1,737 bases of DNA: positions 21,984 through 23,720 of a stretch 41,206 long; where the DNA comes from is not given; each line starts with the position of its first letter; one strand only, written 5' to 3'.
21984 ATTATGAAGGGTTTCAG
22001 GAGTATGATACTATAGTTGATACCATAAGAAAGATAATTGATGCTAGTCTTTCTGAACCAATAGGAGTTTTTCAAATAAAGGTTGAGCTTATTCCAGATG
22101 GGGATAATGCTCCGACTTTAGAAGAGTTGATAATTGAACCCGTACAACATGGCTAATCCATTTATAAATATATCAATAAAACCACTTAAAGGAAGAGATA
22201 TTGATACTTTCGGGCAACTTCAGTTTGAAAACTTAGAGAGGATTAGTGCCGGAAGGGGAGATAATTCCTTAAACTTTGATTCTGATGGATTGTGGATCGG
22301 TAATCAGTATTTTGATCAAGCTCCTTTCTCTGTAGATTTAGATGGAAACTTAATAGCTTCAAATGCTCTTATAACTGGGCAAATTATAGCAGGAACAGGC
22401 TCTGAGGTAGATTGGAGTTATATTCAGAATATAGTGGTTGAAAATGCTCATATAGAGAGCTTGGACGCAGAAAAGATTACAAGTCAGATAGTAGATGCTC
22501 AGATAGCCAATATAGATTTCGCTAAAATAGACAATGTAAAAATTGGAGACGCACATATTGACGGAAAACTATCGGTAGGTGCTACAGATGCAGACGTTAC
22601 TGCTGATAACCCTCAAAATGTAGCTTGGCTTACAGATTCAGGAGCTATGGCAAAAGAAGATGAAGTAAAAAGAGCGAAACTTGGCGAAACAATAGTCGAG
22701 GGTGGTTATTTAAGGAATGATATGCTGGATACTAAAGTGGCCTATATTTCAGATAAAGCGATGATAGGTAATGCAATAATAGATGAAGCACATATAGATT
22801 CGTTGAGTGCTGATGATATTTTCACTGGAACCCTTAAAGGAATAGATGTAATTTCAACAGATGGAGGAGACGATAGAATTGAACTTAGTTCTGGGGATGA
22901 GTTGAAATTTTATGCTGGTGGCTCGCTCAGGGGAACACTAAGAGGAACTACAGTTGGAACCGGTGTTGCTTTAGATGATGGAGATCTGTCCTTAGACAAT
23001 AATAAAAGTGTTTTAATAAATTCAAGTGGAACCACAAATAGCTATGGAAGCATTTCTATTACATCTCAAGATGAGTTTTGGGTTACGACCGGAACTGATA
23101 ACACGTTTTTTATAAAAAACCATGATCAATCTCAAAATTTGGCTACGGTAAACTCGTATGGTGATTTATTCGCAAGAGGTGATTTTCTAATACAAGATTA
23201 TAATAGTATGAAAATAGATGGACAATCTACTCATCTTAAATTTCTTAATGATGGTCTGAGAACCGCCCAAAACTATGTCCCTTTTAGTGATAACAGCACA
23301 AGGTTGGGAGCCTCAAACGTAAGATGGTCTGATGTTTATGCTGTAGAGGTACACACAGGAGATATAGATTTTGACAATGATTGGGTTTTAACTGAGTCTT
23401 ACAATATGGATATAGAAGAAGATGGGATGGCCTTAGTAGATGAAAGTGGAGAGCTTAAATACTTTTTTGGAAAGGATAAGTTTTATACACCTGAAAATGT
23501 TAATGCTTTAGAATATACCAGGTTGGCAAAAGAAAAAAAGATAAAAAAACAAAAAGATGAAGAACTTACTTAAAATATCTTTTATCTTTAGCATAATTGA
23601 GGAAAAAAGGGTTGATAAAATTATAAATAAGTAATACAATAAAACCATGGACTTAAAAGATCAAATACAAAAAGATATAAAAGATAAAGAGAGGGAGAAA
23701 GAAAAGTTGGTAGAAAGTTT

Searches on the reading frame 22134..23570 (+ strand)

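Call 9: search_protein_families(library=phrogs, proteins=[window:22134-23570:+], max_evalue=0.001)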
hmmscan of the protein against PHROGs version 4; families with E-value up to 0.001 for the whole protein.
window:22134-23570:+ (479 aa): 3 families
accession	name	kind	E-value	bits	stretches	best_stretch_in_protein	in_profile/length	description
phrog_16534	-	tail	4.5e-07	30.7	0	208-257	250-299/322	tail fiber protein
phrog_7121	-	tail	0.00027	20.1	1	261-404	647-790/927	tail fiber protein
phrog_35520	-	tail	0.00092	18.4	1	198-236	819-857/1199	tail protein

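Call 70: search_protein_families(library=pfam, proteins=[window:22134-23570:+], max_evalue=0.01)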
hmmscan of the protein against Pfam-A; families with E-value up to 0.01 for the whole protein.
window:22134-23570:+ (479 aa): 0 families
